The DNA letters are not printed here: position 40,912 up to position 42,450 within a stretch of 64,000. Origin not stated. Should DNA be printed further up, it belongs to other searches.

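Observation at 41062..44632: Priming transferase, carrier-less AMP-ligase and second DUF362 in one tight operon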

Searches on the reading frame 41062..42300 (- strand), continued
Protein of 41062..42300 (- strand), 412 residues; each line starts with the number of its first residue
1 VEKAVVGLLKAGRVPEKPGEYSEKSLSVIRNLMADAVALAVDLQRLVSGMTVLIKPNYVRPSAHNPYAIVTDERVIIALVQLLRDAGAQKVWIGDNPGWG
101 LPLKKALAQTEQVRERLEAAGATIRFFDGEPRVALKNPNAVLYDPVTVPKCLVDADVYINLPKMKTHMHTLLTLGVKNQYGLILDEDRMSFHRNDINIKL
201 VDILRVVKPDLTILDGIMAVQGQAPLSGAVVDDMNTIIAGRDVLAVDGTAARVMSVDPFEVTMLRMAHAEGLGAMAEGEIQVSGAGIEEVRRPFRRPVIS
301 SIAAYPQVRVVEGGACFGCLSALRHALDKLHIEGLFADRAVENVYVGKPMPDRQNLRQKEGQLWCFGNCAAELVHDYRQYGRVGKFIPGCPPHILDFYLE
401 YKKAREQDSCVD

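Call 16: find_related_loci(query=window:41062-42300:-, collection=genome_contigs, flank=10000)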
Query window:41062-42300:- (412 aa) in genome_contigs; peptide patterns used: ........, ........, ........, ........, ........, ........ (x = any residue, [..] = any of these).
136 stretches matched a pattern; 16 encode a relative of the query (tblastn E <= 1e-3); 16 distinct loci.
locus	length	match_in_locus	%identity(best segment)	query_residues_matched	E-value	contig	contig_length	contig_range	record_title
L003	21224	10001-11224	75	1-408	0e+0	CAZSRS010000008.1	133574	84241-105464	MAG TPA_asm: uncultured Desulfovibrionaceae bacterium isolate binchicken_co168_97 genome assembly, contig: NODE_124_leng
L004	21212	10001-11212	72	1-404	0e+0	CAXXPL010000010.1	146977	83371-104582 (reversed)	MAG: Desulfovibrionaceae bacterium isolate 84865aa8-a4c1-4c50-8433-f34330bbf6a4 genome assembly, contig: contig_10, whol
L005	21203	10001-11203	55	1-401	3e-160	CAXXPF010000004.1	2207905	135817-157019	MAG: Desulfovibrionaceae bacterium isolate 37817239-70ab-4f84-8b9d-df7228364ba3 genome assembly, contig: contig_4, whole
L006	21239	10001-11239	58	1-412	4e-152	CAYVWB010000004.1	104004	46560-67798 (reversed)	MAG TPA_asm: uncultured Desulfovibrionaceae bacterium isolate SRP141376_co5_123 genome assembly, contig: NODE_358_length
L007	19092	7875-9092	54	1-403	2e-139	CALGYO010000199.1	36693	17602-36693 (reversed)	MAG TPA_asm: uncultured Desulfovibrionaceae bacterium isolate SRR3330206_bin.76_CONCOCT_v1.1_MAG genome assembly, contig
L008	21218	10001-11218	46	3-409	1e-119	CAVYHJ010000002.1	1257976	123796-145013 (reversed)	MAG: uncultured bacterium isolate MFD01231.bin.1.77 genome assembly, contig: contig_13158, whole genome shotgun sequence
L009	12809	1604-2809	46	3-405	2e-119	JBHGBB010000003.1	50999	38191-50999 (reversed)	MAG: bacterium isolate SBS.BIN.55 SBSBIN55_contig_3, whole genome shotgun sequence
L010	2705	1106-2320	43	2-406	4e-114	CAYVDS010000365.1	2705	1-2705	MAG TPA_asm: uncultured bacterium isolate binchicken_co232_148 genome assembly, contig: NODE_66758_length_2705_cov_4.368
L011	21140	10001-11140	45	18-398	5e-108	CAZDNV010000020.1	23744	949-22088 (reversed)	MAG TPA_asm: uncultured Candidatus Bathyarchaeia archaeon isolate binchicken_co91_418 genome assembly, contig: NODE_2259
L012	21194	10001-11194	43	2-398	9e-107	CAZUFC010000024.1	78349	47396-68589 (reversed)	MAG TPA_asm: uncultured bacterium isolate SRP141376_co4_129 genome assembly, contig: NODE_537_length_78349_cov_8.556160,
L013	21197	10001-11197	43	6-402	5e-105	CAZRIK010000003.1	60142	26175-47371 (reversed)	MAG TPA_asm: uncultured Candidatus Bathyarchaeia archaeon isolate binchicken_co378_2 genome assembly, contig: NODE_341_l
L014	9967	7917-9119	44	3-404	3e-111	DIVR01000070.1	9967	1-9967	MAG TPA_asm: bacterium UBP4_UBA6127 isolate UBA6127 UBA6127_contig_32721, whole genome shotgun sequence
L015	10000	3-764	58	156-409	2e-99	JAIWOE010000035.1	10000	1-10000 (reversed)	MAG: Desulfovibrio sp. isolate W18 contig-93_2343.0, whole genome shotgun sequence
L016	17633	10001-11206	40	1-403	1e-99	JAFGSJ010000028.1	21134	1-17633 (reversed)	MAG: bacterium isolate Zod_Metabat.886 k87_1207575, whole genome shotgun sequence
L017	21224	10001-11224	38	3-412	3e-93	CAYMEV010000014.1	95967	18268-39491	MAG TPA_asm: uncultured Candidatus Sumerlaeota bacterium isolate binchicken_co379_8 genome assembly, contig: NODE_161_le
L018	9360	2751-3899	41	20-404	1e-89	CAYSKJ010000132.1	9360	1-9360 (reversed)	MAG TPA_asm: uncultured bacterium isolate SRP241341_co1_270 genome assembly, contig: NODE_7586_length_9360_cov_5.019989,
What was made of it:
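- Tried and rejected: The organism is therefore inferred only as Desulfovibrionaceae-like, from 72-75% identical orthologues (call 16).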

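Call 19: search_solved_structures(query=A1, max_evalue=10, show_alignments=4)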
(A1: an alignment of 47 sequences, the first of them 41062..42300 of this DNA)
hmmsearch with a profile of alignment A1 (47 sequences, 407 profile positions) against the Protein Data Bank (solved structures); distinct sequences matched with E-value up to 10: 7.
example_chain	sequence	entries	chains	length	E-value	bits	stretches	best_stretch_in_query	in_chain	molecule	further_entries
3col_A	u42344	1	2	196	0.7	11.8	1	199-247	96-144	Putative transcription regulator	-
1yqw_A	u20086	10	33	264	1.4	10.8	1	342-399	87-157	Periplasmic [NiFe] hydrogenase small subunit | HYDROGENASE (NIFE) SMALL SUBUNIT HYDA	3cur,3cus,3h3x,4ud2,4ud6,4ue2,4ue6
1yrq_A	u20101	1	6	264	1.4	10.8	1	342-399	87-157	Periplasmic [NiFe] hydrogenase small subunit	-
4upe_A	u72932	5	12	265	1.4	10.8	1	342-399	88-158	NIFE-HYDROGENASE SMALL SUBUNIT | HYDROGENASE (NIFE) SMALL SUBUNIT HYDA | PERIPLASMIC [NIFE] HYDROGENASE SMALL SUBUNIT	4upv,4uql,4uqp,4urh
4ucq_A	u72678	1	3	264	1.4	10.8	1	343-399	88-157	HYDROGENASE (NIFE) SMALL SUBUNIT HYDA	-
4ucw_A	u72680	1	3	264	1.4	10.7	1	342-399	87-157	HYDROGENASE (NIFE) SMALL SUBUNIT HYDA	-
4ucx_A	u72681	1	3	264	1.6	10.6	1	343-399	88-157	HYDROGENASE (NIFE) SMALL SUBUNIT HYDA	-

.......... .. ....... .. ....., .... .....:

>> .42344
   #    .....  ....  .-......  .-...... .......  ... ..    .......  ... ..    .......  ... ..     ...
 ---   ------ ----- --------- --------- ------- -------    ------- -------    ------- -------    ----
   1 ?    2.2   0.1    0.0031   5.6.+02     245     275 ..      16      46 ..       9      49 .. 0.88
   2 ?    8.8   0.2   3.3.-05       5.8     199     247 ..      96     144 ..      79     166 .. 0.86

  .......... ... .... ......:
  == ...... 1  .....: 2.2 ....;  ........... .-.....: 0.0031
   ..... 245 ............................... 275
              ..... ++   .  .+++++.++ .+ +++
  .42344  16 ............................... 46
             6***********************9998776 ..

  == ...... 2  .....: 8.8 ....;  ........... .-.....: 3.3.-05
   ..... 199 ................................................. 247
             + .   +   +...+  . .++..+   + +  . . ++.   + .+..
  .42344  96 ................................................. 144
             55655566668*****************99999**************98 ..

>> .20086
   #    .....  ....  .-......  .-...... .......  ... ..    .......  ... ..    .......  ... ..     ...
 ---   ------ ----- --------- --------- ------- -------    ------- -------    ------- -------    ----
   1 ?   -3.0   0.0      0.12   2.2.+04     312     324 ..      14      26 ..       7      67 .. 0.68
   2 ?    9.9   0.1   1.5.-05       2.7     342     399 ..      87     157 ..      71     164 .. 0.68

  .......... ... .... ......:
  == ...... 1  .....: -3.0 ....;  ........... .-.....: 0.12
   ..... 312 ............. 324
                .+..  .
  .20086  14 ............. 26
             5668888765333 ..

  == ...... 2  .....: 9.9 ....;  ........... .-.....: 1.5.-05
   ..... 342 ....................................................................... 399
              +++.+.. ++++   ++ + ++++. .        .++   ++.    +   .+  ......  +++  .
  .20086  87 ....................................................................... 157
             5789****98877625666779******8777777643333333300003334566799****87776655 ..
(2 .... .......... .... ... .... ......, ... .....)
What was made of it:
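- Closest known: Proximal [4Fe-4S] site of [NiFe]-hydrogenase small subunit / NuoB. Different: The profile match is not significant (E 1.4, call 19).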

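Call 21: find_encoding_contigs(protein=P0065, flank=10000, max_places=2)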
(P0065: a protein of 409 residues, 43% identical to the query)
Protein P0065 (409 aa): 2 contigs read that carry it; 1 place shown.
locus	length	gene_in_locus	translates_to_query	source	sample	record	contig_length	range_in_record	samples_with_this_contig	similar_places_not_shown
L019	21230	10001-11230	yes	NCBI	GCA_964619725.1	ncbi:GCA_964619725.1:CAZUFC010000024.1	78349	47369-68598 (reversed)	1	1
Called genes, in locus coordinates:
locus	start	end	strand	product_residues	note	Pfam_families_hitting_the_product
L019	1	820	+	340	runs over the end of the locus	PF13641:Glyco_tranf_2_3, PF00535:Glycos_transf_2, PF10111:Glyco_tranf_2_2 (faint), PF13632:Glyco_trans_2_3 (faint), PF02709:Glyco_transf_7C (faint)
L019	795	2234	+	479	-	PF02310:B12-binding, PF04055:Radical_SAM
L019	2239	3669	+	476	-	PF02310:B12-binding, PF04055:Radical_SAM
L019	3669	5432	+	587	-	PF00884:Sulfatase, PF01663:Phosphodiest (weak), PF16347:SGSH_C (weak)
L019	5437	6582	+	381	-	PF04055:Radical_SAM, PF13186:SPASM (weak)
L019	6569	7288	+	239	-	PF00535:Glycos_transf_2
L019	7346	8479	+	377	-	PF00106:adh_short, PF01073:3Beta_HSD, PF01370:Epimerase, PF02719:Polysacc_synt_2, PF13460:NAD_binding_10, PF16363:GDP_Man_Dehyd, PF01370:Epimerase, PF16363:GDP_Man_Dehyd, +2 more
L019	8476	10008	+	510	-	PF00501:AMP-binding, PF13193:AMP-binding_C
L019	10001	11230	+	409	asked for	PF04015:DUF362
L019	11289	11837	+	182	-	PF01288:HPPK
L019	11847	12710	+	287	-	PF02548:Pantoate_transf, PF13714:PEP_mutase (faint)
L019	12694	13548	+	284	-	PF02569:Pantoate_ligase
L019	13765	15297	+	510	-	PF00989:PAS (weak), PF13426:PAS_9, PF02518:HATPase_c, PF00072:Response_reg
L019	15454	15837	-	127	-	PF07892:DUF1667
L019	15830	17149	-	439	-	PF00070:Pyr_redox (faint), PF00890:FAD_binding_2 (weak), PF03486:HI0933_like (faint), PF07992:Pyr_redox_2, PF12831:FAD_oxidored, PF13450:NAD_binding_8 (faint), PF13738:Pyr_redox_3 (faint)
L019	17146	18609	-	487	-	PF01266:DAO, PF01494:FAD_binding_3 (faint), PF13738:Pyr_redox_3 (faint), PF04324:Fer2_BFD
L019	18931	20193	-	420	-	-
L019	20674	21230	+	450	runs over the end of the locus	PF13173:AAA_14, PF13635:DUF4143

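Call 22: find_encoding_contigs(protein=P0047, flank=10000, max_places=2)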
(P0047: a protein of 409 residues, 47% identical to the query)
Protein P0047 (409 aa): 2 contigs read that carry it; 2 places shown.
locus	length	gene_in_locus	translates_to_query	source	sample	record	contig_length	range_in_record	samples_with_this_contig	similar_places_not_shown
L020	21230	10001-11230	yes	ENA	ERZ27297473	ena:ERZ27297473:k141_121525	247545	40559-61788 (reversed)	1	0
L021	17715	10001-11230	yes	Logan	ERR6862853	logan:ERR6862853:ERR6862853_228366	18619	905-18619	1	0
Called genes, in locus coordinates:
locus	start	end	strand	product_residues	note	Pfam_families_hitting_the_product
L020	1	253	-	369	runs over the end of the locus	-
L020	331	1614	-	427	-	PF13598:DUF4139 (weak)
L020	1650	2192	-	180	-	PF12895:ANAPC3 (faint), PF13181:TPR_8 (faint), PF13428:TPR_14 (faint), PF14559:TPR_19 (faint), PF00515:TPR_1 (weak), PF07719:TPR_2 (weak), PF13424:TPR_12, PF13174:TPR_6 (weak)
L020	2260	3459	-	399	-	PF04932:Wzy_C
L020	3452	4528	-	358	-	PF04055:Radical_SAM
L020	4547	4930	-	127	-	PF02033:RBFA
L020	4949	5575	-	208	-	PF13241:NAD_binding_7, PF14824:Sirohm_synth_M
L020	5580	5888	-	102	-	-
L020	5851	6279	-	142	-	PF00072:Response_reg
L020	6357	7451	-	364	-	PF20903:SPL, PF04055:Radical_SAM (weak)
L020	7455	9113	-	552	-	PF16586:DUF5060, PF00150:Cellulase (weak)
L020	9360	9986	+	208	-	PF03938:OmpH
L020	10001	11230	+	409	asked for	PF04015:DUF362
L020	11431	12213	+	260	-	PF13620:CarboxypepD_reg (faint)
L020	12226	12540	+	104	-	PF06865:Ppnp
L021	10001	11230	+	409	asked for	PF04015:DUF362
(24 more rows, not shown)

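Call 25: find_encoding_contigs(protein=P0003, flank=10000, max_places=1)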
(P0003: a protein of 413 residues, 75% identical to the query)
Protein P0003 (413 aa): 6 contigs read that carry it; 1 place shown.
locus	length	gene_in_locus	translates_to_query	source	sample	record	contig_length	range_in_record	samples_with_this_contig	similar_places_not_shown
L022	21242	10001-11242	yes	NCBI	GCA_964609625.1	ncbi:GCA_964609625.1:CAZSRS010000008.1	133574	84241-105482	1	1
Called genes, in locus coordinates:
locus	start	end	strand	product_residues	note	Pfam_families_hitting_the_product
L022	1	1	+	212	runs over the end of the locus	PF00578:AhpC-TSA, PF08534:Redoxin, PF10417:1-cysPrx_C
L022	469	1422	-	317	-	PF08902:DUF1848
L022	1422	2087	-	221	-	PF02586:SRAP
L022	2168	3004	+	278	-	PF13482:RNase_H_2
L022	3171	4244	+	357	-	PF00180:Iso_dh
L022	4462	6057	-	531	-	PF00691:OmpA, PF03734:YkuD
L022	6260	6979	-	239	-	PF00215:OMPdecase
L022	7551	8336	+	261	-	PF02397:Bac_transf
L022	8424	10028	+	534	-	PF00501:AMP-binding, PF13193:AMP-binding_C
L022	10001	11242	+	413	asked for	PF04015:DUF362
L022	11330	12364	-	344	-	PF13675:PilJ, PF00990:GGDEF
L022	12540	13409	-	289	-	PF00165:HTH_AraC (faint), PF12833:HTH_18, PF06445:GyrI-like, PF14526:Cass2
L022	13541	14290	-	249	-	PF13489:Methyltransf_23, PF13847:Methyltransf_31, PF08241:Methyltransf_11, PF08242:Methyltransf_12 (weak), PF13649:Methyltransf_25 (weak)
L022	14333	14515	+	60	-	-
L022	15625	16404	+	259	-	PF13489:Methyltransf_23, PF01209:Ubie_methyltran (weak), PF13847:Methyltransf_31, PF08241:Methyltransf_11, PF08242:Methyltransf_12, PF13649:Methyltransf_25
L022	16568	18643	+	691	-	PF01522:Polysacc_deac_1, PF13181:TPR_8 (faint), PF00515:TPR_1 (weak), PF13432:TPR_16, PF14559:TPR_19 (weak), PF00515:TPR_1 (weak), PF07719:TPR_2 (weak), PF13176:TPR_7 (weak), +8 more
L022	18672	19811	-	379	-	PF13480:Acetyltransf_6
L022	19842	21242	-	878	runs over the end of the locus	PF01654:Cyt_bd_oxida_I, PF13442:Cytochrome_CBB3 (faint), PF14522:Cytochrome_C7 (faint), PF14537:Cytochrom_c3_2 (faint), PF22113:Mtrc-MtrF_II-IV_dom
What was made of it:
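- The trio also occurs as an isolated operon outside any polysaccharide locus in L022 (call 25).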

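Call 26: predict_structure(alignment_id=A1)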
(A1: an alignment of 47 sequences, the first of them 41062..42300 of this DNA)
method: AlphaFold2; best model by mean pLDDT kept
length: 412 residues; sequences in the alignment: 47
mean_pLDDT: 91.8   pTM: 0.92
mean pLDDT of the five models: 91.8, 91.2, 90.4, 89.0, 87.3
residues with pLDDT >= 90: 303; 70-90: 90; 50-70: 16; < 50: 3
segments of 3 or more residues with pLDDT < 50: none
pLDDT, mean of each block of 10 residues (from residue 1): 93 93 97 99 99 93 76 97 99 91 86 90 95 97 96 99 96 97 89 92 98 97 89 96 99 98 98 96 98 96 93 93 93 83 89 74 90 67 80 91 80 41
secondary structure, 60 per line:
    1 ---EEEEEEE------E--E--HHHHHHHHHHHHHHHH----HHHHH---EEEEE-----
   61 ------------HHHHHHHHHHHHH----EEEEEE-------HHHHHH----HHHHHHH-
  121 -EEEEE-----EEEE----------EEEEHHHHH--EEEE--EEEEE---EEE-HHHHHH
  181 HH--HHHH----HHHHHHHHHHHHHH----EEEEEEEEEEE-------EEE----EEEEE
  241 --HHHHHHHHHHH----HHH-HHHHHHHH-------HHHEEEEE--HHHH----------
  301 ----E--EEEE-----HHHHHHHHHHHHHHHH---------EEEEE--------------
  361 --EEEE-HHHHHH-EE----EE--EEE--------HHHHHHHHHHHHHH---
elements in order: E4-10 H23-38 H43-47 E51-55 H73-85 E90-95 H103-108 H113-119 E122-126 E132-135 E146-149 H150-154 E157-160 E163-167 E171-173 H175-182 H185-188 H193-206 E211-221 E229-231 E236-240 H243-253 H262-269 E280-284 H287-290 E308-311 H317-332 E342-346 E363-366 H368-373 E385-387 H396-409
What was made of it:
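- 41062..42300 (-): DUF362 protein with a Cys-rich C-terminal domain ('DUF362cys'), 412 aa. AF2 model has pLDDT 91.8 (call 26).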
